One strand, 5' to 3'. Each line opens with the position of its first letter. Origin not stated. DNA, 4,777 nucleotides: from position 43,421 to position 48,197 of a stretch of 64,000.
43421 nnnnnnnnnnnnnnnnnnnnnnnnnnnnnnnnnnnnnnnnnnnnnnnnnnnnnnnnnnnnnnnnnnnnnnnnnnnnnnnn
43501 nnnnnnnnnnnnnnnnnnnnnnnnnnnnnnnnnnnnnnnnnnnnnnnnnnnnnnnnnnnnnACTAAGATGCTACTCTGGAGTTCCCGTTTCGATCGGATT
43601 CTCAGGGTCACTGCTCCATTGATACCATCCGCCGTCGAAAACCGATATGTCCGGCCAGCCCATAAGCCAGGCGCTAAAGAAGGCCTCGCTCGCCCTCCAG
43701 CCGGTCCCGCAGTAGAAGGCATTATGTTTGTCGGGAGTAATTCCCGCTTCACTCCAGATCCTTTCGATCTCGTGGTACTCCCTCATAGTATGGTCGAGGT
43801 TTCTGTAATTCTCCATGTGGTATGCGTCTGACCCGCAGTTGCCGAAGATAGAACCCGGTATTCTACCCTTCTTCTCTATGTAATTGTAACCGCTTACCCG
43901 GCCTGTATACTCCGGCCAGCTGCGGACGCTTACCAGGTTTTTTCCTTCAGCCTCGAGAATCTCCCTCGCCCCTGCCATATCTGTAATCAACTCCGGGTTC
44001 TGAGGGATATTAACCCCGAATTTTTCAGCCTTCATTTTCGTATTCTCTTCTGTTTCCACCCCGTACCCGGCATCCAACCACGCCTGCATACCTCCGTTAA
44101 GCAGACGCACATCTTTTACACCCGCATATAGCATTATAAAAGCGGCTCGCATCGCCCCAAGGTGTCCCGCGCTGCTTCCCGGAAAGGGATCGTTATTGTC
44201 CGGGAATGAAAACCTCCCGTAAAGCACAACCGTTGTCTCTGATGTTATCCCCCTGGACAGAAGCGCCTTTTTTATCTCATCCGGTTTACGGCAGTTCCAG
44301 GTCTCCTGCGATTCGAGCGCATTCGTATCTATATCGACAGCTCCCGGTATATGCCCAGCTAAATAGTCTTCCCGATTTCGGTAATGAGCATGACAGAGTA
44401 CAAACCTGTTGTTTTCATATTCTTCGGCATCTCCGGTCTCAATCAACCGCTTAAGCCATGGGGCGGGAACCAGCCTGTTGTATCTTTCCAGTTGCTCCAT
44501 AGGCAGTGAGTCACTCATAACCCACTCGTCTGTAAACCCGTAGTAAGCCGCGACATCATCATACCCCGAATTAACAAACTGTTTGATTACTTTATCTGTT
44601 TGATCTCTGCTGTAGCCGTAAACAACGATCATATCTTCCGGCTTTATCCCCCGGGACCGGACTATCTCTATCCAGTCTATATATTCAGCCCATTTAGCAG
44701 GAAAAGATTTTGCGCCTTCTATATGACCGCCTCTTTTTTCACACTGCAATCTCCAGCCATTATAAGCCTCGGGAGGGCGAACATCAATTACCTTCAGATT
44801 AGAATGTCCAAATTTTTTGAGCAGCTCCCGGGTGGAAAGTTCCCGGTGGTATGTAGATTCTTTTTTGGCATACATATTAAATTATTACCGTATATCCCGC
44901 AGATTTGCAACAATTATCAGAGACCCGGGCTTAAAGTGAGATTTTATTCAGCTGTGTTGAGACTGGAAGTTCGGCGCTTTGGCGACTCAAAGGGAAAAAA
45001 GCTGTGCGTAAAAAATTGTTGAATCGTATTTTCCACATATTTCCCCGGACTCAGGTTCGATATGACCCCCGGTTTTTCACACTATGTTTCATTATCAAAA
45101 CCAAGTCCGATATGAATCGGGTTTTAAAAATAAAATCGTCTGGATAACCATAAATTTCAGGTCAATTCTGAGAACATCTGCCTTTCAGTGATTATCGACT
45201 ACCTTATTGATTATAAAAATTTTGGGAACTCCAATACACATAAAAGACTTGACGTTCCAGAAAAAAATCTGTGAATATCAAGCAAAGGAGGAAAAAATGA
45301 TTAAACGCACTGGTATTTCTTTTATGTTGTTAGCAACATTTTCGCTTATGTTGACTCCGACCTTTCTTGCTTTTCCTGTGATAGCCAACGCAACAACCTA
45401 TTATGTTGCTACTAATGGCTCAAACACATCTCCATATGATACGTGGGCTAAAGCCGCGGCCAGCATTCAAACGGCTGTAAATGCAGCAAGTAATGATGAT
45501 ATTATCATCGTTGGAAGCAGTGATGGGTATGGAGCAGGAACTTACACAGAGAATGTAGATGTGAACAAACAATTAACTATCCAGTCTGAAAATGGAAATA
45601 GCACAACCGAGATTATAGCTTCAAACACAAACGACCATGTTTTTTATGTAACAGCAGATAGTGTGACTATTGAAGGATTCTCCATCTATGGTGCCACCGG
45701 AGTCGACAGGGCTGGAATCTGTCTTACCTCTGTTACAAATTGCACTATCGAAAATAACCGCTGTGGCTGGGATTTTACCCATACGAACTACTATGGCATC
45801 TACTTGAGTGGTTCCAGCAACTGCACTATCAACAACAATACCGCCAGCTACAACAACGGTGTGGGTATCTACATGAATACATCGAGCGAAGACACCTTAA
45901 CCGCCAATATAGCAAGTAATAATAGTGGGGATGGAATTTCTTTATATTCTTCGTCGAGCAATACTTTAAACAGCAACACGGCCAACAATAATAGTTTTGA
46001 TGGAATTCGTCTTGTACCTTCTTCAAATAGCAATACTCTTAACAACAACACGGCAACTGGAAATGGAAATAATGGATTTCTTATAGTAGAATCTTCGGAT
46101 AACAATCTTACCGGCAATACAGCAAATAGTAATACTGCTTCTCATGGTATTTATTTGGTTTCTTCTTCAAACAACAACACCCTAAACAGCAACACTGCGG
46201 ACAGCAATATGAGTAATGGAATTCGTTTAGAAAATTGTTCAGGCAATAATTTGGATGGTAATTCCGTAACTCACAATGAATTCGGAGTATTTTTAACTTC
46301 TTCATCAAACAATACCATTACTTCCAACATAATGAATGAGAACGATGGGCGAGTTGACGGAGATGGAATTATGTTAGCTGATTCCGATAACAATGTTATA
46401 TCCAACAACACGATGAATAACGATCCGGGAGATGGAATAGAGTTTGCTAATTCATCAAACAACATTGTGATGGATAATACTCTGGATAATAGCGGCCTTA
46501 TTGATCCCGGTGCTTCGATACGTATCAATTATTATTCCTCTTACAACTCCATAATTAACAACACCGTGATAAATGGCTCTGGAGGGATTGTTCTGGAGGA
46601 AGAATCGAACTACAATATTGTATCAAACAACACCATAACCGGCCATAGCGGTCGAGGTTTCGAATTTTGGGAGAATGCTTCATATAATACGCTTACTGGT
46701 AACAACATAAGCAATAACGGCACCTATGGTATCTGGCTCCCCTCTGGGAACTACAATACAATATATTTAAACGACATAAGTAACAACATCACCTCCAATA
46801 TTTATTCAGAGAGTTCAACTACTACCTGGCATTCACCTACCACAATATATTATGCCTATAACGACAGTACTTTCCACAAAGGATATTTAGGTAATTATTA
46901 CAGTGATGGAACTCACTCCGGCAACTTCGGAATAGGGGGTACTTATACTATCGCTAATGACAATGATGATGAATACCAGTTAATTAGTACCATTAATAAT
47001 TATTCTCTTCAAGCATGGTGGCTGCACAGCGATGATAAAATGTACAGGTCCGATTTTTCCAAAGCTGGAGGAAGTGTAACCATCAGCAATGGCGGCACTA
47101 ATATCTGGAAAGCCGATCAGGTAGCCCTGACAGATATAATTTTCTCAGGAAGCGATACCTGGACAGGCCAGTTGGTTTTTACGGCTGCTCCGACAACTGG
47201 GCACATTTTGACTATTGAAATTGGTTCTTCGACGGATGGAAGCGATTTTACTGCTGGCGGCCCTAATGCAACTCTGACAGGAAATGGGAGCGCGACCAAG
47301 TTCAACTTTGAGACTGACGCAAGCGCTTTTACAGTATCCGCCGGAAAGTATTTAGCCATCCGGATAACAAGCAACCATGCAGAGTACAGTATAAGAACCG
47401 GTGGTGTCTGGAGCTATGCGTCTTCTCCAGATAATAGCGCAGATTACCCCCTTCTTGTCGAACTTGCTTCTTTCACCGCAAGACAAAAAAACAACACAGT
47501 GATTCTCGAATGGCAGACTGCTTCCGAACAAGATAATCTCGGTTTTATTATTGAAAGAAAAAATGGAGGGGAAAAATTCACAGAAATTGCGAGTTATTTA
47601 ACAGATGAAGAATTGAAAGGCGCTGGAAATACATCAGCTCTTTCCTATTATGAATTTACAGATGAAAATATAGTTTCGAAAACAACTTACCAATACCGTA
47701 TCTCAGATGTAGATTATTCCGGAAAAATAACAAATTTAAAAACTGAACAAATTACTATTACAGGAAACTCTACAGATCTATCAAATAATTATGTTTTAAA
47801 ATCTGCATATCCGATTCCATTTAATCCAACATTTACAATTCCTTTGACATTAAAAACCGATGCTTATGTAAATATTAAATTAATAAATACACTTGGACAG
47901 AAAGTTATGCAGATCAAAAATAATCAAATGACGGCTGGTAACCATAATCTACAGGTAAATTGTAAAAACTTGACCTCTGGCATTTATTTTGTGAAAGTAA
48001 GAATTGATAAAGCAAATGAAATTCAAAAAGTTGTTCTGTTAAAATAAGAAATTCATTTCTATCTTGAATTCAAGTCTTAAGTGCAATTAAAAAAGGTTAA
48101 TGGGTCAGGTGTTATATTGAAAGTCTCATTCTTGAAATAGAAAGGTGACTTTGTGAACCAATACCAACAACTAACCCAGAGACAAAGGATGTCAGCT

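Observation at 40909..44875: Self-contained anaerobic ergothioneine operon: eanB-eanA(egtD)-sufS-sufE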

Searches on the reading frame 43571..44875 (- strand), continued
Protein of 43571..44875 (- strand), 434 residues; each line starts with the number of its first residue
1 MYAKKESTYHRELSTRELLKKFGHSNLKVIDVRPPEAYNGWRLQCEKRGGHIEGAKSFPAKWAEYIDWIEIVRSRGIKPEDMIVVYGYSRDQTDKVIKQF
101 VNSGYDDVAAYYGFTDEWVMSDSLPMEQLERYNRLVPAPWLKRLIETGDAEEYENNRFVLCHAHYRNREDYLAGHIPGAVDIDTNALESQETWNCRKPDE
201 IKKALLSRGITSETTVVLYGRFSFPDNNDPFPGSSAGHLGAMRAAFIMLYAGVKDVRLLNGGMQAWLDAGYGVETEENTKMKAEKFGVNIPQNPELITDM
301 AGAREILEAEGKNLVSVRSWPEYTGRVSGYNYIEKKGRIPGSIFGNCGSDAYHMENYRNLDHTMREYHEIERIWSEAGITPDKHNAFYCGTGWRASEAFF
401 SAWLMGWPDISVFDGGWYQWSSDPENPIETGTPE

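Call 54: find_encoding_contigs(protein=P0002, flank=10000, max_places=3)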
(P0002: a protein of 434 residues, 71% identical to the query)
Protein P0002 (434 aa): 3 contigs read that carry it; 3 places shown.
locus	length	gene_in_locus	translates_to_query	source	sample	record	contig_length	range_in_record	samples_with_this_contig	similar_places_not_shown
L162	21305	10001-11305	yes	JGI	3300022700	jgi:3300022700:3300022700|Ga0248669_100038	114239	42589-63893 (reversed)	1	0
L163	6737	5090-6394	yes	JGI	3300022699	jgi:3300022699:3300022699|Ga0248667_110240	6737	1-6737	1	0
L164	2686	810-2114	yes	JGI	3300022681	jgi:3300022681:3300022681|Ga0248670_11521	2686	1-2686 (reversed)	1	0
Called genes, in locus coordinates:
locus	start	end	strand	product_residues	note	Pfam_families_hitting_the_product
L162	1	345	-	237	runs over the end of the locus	PF11376:DUF3179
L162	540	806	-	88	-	PF01169:GDT1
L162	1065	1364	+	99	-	PF00578:AhpC-TSA (weak)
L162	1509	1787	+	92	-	PF00578:AhpC-TSA (weak), PF10417:1-cysPrx_C (weak)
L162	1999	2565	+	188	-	PF14512:TM1586_NiRdase (weak), PF00881:Nitroreductase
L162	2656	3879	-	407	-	PF00291:PALP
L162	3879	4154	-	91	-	PF01371:Trp_repressor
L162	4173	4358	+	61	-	-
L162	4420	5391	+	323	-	PF00586:AIRS, PF02769:AIRS_C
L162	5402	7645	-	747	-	-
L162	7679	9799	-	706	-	-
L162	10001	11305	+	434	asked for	PF00581:Rhodanese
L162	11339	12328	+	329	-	PF10017:Methyltransf_33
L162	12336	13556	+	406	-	PF00266:Aminotran_5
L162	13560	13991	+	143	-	PF02657:SufE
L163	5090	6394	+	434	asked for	PF00581:Rhodanese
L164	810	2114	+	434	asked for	PF00581:Rhodanese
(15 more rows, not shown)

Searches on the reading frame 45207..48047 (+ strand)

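Call 26: search_protein_families(library=pfam, proteins=[window:45207-48047:+], max_evalue=0.001)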
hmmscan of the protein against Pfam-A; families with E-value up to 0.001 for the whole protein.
window:45207-48047:+ (946 aa): 3 families
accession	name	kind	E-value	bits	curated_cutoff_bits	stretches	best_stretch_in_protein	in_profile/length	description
PF05048.19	NosD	-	3.3e-60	203.6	23.6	4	386-567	39-209/212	Periplasmic copper-binding protein (NosD)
PF13229.12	Beta_helix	-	1.7e-46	158.2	25.9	3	147-305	4-157/158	Right handed beta helix region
PF18962.6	Por_Secre_tail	-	1.2e-11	45.1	27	1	868-943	2-74/75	Secretion system C-terminal sorting domain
